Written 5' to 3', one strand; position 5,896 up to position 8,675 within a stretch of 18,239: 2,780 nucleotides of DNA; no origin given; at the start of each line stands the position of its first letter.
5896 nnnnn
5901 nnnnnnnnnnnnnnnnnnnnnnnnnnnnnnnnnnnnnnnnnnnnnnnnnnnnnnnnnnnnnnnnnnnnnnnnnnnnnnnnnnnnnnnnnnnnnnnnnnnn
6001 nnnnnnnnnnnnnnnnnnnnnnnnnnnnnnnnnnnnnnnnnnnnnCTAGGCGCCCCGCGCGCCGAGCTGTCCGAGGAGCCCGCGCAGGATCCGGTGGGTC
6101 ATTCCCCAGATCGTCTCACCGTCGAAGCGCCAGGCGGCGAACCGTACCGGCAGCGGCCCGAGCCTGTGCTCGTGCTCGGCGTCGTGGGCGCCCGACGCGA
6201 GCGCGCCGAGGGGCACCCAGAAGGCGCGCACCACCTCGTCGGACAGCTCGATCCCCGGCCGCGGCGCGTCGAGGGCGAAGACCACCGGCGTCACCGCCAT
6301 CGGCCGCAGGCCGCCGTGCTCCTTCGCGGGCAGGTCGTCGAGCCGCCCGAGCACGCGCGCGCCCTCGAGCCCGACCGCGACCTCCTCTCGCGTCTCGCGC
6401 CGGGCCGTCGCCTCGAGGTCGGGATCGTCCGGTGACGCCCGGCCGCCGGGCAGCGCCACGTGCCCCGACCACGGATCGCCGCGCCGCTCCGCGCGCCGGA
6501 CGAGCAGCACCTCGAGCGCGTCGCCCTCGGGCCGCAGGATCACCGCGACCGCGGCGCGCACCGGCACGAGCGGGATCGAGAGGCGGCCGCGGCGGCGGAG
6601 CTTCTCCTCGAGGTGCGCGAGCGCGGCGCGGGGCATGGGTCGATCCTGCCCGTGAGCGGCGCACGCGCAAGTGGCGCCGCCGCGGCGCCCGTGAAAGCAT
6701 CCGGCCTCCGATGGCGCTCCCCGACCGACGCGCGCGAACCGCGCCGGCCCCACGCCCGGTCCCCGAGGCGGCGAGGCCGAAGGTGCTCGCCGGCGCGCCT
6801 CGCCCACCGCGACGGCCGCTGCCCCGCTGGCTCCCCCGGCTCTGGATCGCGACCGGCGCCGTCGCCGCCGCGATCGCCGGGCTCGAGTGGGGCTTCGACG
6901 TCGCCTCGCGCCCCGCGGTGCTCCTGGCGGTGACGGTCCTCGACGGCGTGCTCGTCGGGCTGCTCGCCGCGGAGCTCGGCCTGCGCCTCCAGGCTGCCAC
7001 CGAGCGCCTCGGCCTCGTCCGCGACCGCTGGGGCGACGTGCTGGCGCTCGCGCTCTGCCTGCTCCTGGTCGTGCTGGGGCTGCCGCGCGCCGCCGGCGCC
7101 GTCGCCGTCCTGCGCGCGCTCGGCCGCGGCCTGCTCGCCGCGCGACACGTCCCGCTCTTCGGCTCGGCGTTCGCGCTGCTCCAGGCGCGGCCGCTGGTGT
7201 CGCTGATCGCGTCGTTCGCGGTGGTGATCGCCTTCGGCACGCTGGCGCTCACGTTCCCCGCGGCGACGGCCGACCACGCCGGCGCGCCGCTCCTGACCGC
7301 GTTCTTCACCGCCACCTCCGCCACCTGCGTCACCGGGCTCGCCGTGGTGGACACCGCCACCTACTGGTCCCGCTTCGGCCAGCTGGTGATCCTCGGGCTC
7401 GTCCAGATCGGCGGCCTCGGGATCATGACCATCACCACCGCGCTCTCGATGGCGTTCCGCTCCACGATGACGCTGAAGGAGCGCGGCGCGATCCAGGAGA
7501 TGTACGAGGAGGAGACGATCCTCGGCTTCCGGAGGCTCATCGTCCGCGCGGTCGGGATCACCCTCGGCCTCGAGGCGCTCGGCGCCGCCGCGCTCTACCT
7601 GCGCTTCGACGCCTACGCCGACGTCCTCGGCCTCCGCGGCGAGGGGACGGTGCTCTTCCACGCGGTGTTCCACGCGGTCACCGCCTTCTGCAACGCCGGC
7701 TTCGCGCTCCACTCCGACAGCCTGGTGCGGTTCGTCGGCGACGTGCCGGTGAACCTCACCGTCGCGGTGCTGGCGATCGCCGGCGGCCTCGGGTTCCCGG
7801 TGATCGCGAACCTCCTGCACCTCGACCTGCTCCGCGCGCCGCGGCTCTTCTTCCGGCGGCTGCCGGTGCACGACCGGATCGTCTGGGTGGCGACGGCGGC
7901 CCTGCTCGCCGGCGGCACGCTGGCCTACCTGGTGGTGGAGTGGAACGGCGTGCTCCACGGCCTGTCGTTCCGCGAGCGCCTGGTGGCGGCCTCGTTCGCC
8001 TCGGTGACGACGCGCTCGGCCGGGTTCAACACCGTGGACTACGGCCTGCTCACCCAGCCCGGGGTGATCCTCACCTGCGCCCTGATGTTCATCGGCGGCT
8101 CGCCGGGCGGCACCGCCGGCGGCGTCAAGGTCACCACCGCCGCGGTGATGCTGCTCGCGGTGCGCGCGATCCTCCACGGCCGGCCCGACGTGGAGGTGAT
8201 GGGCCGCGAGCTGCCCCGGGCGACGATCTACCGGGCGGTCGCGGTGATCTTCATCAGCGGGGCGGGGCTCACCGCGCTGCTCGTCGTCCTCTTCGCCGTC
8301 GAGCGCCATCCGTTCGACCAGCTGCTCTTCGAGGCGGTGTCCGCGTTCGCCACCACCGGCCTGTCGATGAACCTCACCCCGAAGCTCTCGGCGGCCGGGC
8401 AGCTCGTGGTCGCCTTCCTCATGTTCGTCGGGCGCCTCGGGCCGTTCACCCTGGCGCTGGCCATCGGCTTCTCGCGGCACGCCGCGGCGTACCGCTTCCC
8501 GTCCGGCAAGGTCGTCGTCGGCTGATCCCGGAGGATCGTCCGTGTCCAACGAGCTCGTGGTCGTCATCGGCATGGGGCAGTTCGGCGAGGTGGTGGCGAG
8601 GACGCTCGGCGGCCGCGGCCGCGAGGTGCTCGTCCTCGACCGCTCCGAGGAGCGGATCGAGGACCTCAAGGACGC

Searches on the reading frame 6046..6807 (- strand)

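Call 51: search_protein_families(library=pfam, proteins=[window:6046-6807:-], max_evalue=0.1)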
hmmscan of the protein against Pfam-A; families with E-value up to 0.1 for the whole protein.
window:6046-6807:- (253 aa): 1 family
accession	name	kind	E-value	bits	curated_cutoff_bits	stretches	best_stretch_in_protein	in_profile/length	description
PF00293.34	NUDIX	-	1.9e-16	60.7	21.1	1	84-210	3-125/134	NUDIX domain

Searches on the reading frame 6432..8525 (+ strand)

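Call 18: search_protein_families(library=pfam, proteins=[window:6432-8525:+], max_evalue=0.01)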
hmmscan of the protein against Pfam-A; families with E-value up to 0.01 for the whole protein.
window:6432-8525:+ (697 aa): 1 family
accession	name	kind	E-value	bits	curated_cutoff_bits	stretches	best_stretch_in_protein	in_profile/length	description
PF02386.22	TrkH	-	7.8e-49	166.9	27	1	256-677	37-489/502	Cation transport protein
